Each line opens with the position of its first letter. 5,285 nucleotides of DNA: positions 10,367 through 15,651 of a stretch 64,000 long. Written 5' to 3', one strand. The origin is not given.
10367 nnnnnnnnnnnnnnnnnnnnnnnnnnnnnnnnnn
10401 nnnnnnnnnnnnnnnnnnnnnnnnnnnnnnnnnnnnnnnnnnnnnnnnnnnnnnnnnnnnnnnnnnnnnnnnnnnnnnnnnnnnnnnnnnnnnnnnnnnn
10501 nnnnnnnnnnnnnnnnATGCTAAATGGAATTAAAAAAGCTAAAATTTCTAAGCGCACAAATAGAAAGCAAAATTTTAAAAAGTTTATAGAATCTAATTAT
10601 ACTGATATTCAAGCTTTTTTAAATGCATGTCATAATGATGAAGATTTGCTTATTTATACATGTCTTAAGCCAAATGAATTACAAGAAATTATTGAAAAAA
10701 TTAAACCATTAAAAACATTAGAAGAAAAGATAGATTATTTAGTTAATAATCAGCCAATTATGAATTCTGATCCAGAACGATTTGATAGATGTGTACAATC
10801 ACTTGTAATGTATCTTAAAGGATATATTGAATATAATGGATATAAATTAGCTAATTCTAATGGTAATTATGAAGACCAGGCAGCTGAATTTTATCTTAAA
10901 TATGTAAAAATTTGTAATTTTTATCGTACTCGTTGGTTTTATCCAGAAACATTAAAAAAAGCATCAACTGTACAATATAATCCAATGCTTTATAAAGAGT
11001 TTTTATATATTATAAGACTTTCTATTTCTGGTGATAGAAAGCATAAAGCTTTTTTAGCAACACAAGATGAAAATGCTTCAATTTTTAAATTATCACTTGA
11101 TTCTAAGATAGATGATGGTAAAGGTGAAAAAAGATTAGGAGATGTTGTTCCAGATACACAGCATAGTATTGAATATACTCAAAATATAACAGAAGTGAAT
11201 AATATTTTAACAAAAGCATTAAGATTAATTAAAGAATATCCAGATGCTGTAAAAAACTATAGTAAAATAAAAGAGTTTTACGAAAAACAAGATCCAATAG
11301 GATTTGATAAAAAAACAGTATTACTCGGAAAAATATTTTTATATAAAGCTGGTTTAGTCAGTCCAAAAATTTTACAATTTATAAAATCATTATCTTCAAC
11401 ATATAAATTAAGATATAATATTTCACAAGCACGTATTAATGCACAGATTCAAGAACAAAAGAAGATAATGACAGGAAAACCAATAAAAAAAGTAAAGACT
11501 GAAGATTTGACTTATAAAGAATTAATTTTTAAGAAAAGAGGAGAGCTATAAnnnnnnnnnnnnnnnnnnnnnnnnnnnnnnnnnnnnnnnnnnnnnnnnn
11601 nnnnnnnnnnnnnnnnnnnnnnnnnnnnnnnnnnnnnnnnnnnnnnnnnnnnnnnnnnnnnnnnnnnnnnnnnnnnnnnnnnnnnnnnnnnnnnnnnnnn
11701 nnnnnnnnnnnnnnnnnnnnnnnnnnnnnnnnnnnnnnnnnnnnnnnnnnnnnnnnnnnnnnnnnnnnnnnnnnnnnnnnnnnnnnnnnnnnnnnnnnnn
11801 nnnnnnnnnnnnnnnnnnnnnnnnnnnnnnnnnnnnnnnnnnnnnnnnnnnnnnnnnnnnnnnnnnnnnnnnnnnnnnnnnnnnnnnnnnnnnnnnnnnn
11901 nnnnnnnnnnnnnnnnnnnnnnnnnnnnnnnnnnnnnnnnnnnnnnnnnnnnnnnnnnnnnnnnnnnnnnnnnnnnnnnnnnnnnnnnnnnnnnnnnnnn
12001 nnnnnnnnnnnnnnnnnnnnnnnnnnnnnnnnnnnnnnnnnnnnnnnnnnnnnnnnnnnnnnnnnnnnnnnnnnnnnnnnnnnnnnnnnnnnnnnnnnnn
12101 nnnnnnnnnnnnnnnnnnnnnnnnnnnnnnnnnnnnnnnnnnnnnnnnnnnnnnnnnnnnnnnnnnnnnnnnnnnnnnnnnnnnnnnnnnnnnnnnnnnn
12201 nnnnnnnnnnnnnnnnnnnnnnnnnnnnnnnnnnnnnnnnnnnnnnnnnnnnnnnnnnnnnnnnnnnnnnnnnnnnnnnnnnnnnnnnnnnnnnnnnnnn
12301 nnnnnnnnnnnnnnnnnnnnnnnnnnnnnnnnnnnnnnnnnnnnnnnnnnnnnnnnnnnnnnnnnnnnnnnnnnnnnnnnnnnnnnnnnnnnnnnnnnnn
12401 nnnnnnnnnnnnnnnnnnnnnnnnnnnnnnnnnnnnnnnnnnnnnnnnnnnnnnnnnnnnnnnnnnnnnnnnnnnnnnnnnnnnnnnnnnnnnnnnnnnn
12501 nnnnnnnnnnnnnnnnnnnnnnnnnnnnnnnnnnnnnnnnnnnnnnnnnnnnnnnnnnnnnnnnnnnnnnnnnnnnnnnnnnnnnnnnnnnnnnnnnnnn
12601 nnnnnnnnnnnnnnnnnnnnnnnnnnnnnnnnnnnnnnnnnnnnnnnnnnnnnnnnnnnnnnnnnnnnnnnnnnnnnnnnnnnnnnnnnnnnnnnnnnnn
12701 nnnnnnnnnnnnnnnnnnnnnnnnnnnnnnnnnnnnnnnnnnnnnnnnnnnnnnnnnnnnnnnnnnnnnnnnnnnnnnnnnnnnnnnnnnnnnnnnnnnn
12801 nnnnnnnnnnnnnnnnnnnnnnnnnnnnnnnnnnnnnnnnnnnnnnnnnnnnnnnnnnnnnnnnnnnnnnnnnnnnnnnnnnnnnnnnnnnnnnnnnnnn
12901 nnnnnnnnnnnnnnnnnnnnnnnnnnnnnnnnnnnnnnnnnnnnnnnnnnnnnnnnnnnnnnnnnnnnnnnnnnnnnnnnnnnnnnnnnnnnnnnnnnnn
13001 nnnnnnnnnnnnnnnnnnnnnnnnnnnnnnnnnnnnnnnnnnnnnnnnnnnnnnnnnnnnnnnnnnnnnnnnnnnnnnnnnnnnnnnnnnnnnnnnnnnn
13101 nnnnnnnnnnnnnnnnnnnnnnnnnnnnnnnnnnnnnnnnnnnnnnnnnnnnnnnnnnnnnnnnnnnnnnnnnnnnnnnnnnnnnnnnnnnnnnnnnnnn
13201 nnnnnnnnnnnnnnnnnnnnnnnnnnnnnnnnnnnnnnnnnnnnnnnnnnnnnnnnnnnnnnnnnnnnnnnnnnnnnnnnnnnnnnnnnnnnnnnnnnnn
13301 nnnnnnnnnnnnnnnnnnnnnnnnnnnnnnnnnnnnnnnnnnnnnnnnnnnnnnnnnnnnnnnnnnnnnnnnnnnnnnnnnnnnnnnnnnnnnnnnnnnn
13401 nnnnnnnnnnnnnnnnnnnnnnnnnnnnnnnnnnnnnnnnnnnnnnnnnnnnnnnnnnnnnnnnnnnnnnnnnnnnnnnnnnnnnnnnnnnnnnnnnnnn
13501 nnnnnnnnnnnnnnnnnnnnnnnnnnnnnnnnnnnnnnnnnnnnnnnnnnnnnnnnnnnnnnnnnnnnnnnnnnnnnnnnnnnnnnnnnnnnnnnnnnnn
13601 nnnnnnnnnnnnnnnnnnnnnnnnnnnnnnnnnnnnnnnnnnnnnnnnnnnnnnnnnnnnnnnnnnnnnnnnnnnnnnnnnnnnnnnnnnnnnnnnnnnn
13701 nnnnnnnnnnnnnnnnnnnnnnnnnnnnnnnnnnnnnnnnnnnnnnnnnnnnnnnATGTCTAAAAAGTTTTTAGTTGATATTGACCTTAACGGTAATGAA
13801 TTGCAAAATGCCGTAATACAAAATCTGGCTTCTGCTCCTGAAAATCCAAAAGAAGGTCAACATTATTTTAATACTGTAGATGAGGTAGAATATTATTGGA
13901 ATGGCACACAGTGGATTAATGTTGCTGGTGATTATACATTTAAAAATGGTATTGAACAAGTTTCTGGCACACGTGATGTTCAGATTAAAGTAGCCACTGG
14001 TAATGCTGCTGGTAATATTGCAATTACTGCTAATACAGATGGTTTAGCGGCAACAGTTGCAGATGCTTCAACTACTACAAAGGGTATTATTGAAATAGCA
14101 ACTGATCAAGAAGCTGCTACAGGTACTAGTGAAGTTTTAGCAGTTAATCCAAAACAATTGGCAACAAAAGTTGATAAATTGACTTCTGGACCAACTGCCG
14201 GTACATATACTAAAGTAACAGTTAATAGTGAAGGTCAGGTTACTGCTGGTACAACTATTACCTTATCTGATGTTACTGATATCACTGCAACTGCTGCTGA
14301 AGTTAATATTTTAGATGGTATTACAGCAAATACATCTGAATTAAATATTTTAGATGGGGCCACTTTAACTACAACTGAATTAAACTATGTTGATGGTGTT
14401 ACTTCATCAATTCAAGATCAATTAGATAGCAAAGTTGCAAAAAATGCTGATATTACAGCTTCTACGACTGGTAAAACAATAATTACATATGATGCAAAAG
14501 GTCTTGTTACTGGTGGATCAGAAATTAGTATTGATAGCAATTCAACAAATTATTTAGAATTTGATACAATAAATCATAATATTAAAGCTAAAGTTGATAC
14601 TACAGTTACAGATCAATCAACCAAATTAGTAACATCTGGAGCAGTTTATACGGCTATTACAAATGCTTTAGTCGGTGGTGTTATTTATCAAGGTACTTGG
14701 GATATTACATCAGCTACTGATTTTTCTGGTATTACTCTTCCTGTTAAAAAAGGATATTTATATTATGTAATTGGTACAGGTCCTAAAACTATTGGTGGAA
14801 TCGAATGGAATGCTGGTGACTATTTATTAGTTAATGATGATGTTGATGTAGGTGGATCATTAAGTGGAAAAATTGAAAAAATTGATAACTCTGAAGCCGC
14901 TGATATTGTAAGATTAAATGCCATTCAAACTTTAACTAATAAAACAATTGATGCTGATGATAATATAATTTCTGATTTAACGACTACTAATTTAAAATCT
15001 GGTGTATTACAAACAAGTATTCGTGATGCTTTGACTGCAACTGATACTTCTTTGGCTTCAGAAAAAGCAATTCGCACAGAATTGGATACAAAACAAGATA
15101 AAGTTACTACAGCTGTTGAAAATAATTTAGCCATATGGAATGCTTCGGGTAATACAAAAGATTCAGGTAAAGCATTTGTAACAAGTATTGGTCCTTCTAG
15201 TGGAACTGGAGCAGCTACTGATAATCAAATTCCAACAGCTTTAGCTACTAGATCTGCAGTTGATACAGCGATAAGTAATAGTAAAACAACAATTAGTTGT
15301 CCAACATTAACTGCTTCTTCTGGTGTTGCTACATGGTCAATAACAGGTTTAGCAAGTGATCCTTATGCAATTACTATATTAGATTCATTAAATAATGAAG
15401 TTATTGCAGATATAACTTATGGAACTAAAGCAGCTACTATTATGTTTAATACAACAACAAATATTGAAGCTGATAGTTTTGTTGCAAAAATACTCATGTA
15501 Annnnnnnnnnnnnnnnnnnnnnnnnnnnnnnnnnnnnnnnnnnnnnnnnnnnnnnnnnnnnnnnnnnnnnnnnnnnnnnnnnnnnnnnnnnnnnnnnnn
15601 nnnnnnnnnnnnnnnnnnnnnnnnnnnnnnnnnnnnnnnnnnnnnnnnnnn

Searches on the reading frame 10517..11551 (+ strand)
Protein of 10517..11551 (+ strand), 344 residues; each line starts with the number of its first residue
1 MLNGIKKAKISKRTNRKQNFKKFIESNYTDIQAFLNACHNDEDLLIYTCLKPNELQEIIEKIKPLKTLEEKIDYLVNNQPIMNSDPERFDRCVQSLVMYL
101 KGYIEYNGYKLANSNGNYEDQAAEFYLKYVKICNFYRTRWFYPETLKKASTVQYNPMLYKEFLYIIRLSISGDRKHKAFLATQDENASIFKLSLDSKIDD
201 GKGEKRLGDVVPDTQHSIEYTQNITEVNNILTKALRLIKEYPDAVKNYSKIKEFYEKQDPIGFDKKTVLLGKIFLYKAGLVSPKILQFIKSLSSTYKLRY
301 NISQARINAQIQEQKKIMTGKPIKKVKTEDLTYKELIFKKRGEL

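Call 7: search_protein_families(library=phrogs, proteins=[window:10517-11551:+], max_evalue=0.001)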
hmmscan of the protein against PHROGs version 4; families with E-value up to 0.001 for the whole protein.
window:10517-11551:+ (344 aa): 0 families

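Call 11: search_protein_families(library=pfam, proteins=[window:10517-11551:+], max_evalue=0.001)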
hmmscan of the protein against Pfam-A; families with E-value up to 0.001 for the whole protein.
window:10517-11551:+ (344 aa): 0 families

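Call 84: search_dna_similar(query=window:10517-11551:+, collection=phages, mode=protein, max_rows=8, max_evalue=0.001)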
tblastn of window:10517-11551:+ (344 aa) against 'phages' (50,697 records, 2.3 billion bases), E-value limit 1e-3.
No match.

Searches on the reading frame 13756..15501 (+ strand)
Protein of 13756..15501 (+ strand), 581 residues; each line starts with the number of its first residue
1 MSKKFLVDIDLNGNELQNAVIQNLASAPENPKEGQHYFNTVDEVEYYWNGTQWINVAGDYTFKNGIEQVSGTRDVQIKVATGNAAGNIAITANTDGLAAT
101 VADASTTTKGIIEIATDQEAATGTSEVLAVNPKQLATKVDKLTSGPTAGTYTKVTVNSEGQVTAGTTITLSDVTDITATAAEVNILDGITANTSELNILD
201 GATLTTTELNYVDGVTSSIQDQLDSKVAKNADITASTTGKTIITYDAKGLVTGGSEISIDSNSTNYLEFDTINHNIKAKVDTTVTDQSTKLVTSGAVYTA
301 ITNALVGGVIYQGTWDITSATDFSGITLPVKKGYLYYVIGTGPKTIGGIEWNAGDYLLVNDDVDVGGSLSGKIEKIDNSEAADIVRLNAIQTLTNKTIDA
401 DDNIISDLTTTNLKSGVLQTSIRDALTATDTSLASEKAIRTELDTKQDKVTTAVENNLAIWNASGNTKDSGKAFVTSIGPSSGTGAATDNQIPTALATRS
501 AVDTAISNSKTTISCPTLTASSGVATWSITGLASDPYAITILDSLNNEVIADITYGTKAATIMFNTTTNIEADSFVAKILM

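Call 8: search_protein_families(library=phrogs, proteins=[window:13756-15501:+], max_evalue=0.001)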
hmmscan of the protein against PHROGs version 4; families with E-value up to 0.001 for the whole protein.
window:13756-15501:+ (581 aa): 3 families
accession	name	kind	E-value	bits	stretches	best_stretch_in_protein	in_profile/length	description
phrog_38707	-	unknown function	3e-15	56.9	1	4-93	2-95/675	-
phrog_8309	-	unknown function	8.9e-11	42.5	1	4-279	2-265/312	-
phrog_20787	-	head and packaging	1e-05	26.6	1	25-58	31-64/67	virion structural protein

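Call 11: search_protein_families(library=pfam, proteins=[window:13756-15501:+], max_evalue=0.001)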
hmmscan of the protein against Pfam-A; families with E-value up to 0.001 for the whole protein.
window:13756-15501:+ (581 aa): 0 families

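Call 83: search_dna_similar(query=window:13756-15501:+, collection=phages, mode=protein, max_rows=8, max_evalue=0.001)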
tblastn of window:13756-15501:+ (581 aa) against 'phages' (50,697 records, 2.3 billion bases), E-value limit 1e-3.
Records with a match: 146; places in all: 149; records where one place covers at least 80% of the query: 0.
Best place of each record, by identity: 60-80% 4; <60% 142.
By first word of the organism name: Mycobacterium 116; Streptococcus 13; Rhizobium 6; Roseobacter 2; Pelagibacter 2; Synechococcus 2; Cyanophage 2; Prochlorococcus 1; Mycolicibacterium 1; Octadecabacter 1.
By host as written in the record: Mycobacterium smegmatis mc2 155 68; Mycobacterium smegmatis mc#155 23; Mycobacterium smegmatius mc2 155 5; Mycobacterium smegmatis mc2155 4; Mycobacteruim smegmatis mc2 155 4; Synechococcus sp. WH7803 4; Rhizobium etli Y2_6 2; Rhizobium phaseoli I1_6 2; and 24 more.
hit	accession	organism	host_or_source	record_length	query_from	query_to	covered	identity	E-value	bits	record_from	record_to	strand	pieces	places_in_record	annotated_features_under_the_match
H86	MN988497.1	Rhizobium phage RHph_Y2_6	Rhizobium etli Y2_6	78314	275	428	27%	32.7%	2e-4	50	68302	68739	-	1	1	hypothetical protein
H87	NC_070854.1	Rhizobium phage RHph_Y2_6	Rhizobium etli Y2_6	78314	275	428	27%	32.7%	2e-4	50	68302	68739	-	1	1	minor tail protein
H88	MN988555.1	Rhizobium phage RHph_I1_6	Rhizobium phaseoli I1_6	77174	276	432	27%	31.5%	4e-4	50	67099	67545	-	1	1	hypothetical protein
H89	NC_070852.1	Rhizobium phage RHph_I1_6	Rhizobium phaseoli I1_6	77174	276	432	27%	31.5%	4e-4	50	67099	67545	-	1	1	minor tail protein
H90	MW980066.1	Rhizobium phage RHEph16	Rhizobium etli sv. phaseoli N1314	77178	275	428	27%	32.1%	4e-4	49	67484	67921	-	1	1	putative tail fiber protein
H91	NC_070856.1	Rhizobium phage RHEph16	Rhizobium etli sv. phaseoli N1314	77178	275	428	27%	32.1%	4e-4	49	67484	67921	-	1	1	minor tail protein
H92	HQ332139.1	Prochlorococcus phage P-RSP2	Prochlorococcus marinus MIT9302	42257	162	234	13%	53.3%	4e-9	66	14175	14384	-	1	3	hypothetical protein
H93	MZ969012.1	Mycobacterium phage Saroj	Mycolibacterium smegmatis mc^2 155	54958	158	226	12%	55.1%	7e-10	68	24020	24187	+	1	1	hypothetical protein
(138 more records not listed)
